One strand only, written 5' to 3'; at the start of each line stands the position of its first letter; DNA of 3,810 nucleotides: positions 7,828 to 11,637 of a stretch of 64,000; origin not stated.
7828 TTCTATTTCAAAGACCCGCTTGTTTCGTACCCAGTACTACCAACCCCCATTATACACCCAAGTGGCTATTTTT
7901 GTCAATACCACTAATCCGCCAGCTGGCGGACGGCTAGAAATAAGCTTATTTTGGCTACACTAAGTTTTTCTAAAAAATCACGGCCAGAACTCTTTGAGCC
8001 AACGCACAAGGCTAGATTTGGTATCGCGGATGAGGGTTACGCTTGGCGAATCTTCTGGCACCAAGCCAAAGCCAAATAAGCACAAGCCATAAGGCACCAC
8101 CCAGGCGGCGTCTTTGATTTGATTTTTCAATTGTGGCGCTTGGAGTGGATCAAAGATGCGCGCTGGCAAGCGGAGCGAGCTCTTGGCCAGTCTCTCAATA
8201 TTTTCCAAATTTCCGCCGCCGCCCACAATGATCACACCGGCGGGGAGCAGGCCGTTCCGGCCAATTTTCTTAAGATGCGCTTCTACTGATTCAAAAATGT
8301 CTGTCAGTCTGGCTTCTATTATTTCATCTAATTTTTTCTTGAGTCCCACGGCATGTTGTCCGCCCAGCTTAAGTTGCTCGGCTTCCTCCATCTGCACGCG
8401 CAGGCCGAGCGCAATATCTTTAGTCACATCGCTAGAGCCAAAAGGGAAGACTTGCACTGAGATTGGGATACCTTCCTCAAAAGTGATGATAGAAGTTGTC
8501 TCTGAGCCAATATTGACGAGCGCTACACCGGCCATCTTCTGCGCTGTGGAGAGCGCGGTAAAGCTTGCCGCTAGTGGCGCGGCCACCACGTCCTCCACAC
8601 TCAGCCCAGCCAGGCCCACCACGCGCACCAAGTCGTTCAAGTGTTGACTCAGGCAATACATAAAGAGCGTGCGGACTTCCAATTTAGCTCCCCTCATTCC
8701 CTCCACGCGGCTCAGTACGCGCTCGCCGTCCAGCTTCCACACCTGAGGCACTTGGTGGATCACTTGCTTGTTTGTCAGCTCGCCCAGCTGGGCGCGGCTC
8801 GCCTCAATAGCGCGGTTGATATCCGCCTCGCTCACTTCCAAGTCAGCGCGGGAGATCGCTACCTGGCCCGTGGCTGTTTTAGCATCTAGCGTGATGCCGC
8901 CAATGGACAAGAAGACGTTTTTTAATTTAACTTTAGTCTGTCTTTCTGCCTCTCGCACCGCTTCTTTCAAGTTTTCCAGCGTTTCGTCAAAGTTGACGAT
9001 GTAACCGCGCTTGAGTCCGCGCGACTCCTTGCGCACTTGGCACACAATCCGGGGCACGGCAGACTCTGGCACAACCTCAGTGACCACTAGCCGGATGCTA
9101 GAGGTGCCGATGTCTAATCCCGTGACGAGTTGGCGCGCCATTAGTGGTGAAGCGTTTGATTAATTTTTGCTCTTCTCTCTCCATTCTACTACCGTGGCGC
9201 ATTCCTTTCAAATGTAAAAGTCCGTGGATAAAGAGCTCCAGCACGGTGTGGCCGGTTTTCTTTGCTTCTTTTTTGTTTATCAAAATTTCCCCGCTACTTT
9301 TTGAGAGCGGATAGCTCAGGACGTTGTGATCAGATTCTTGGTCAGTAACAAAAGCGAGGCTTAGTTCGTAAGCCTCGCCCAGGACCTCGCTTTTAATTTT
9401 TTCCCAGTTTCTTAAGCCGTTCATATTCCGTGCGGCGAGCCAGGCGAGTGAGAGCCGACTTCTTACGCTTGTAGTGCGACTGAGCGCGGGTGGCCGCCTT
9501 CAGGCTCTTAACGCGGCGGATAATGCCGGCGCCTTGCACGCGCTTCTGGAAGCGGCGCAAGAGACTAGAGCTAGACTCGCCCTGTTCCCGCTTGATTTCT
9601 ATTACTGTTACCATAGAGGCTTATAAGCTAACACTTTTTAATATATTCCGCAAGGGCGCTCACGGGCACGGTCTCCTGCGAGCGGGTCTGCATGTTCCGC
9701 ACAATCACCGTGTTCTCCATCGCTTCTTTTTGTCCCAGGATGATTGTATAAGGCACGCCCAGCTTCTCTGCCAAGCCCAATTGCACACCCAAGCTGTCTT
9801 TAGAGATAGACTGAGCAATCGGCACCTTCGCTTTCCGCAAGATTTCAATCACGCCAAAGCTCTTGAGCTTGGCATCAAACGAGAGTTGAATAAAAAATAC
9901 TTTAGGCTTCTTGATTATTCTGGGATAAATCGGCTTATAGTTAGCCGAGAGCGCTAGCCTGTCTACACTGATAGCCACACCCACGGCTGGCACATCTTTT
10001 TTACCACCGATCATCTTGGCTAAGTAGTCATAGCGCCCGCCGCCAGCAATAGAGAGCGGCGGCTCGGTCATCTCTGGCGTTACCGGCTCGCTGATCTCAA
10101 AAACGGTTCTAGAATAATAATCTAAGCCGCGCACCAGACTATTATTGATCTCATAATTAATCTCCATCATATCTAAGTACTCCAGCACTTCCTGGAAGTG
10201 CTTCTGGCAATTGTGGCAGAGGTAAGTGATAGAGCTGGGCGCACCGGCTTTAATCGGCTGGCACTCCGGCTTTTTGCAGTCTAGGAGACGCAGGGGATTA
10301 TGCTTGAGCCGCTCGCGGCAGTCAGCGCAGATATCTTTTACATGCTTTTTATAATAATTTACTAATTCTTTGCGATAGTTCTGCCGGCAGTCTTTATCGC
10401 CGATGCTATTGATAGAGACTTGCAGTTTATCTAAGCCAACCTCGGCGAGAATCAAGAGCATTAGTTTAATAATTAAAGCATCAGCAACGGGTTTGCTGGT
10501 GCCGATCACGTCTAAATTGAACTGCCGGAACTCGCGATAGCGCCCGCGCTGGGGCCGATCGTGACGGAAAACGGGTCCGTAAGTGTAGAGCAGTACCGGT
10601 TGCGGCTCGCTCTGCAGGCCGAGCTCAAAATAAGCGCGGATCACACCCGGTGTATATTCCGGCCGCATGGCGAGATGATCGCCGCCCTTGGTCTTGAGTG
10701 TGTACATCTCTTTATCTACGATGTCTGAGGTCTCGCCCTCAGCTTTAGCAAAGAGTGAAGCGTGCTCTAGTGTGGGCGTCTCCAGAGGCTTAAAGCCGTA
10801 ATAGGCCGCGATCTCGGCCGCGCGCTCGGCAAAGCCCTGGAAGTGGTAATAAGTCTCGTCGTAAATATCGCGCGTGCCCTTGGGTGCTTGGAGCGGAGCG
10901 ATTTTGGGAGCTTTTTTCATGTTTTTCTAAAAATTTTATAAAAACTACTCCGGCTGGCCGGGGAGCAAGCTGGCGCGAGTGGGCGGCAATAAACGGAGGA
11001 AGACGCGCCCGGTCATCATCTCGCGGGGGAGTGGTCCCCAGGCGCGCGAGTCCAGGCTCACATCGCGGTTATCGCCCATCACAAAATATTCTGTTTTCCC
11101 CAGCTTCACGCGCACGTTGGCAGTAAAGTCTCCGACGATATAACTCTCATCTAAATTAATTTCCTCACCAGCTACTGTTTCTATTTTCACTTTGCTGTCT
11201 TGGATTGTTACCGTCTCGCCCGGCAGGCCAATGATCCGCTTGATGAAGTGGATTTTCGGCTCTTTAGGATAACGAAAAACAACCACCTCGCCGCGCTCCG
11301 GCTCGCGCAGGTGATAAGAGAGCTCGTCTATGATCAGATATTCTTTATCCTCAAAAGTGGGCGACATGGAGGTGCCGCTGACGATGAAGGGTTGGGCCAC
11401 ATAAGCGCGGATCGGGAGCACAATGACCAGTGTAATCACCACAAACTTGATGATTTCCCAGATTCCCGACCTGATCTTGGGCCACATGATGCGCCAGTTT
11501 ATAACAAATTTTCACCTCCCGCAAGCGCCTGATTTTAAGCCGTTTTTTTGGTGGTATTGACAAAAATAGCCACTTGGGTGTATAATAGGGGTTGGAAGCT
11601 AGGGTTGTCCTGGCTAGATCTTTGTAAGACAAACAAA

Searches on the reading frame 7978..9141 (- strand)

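Call 9: search_protein_families(library=pfam, proteins=[window:7978-9141:-], max_evalue=0.01)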
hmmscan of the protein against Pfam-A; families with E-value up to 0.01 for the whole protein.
window:7978-9141:- (387 aa): 4 families
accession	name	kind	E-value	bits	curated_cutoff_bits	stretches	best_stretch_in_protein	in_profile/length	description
PF14450.12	FtsA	-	3e-23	83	31.8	1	207-338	1-114/127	Cell division protein FtsA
PF11104.14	PilM_2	-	5.2e-11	42.5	27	1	8-344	1-319/340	Type IV pilus assembly protein PilM;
PF02491.25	SHS2_FTSA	-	5.4e-11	43.1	25.4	1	88-159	7-76/79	SHS2 domain inserted in FTSA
PF06723.19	MreB_Mbl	-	0.00052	19.4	27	0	269-330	240-304/327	MreB/Mbl protein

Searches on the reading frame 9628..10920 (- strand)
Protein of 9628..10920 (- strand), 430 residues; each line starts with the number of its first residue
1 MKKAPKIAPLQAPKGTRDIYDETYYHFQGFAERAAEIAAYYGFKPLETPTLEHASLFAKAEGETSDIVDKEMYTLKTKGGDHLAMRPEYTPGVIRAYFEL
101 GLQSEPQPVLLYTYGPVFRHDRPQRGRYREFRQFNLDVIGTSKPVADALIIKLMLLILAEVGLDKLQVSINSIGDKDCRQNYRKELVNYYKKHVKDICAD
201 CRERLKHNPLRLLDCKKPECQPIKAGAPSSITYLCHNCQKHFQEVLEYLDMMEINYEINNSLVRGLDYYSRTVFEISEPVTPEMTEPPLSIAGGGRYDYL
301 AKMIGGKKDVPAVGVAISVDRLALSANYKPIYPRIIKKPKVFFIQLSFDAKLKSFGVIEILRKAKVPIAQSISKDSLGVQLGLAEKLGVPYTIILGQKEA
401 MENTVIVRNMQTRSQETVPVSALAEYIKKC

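Call 9: search_protein_families(library=pfam, proteins=[window:9628-10920:-], max_evalue=0.01)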
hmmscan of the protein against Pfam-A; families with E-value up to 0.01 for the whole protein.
window:9628-10920:- (430 aa): 4 families
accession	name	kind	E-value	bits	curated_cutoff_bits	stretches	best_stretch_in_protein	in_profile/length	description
PF13393.11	tRNA-synt_His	-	1.6e-31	110.2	25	1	15-322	1-308/308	Histidyl-tRNA synthetase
PF03129.25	HGTP_anticodon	-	4.1e-13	49.8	21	1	354-429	18-93/94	Anticodon binding domain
PF00587.30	tRNA-synt_2b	-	6.3e-12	46.3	29.3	1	73-227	1-110/179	tRNA synthetase class II core domain (G, H, P, S and T)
PF10955.13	Fin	-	5.3e-05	23.9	23.7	1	163-209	17-66/76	Anti-sigma-F factor Fin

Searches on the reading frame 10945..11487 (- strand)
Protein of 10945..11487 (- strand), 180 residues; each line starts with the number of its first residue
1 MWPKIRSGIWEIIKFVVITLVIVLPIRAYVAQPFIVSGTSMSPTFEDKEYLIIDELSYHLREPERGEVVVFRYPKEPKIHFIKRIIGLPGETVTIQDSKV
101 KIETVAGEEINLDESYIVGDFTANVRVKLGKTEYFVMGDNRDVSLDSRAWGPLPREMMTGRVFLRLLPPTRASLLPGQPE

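Call 58: search_protein_families(library=pfam, proteins=[window:10945-11487:-], max_evalue=0.01)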
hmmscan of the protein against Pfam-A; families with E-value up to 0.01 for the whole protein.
window:10945-11487:- (180 aa): 2 families
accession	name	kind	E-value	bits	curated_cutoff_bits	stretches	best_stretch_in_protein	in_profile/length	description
PF10502.14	Peptidase_S26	-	1.6e-44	152.3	22.9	1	10-166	2-167/168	Signal peptidase, peptidase S26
PF00717.28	Peptidase_S24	-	9.2e-05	22.6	23.3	1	36-86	40-83/116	Peptidase S24-like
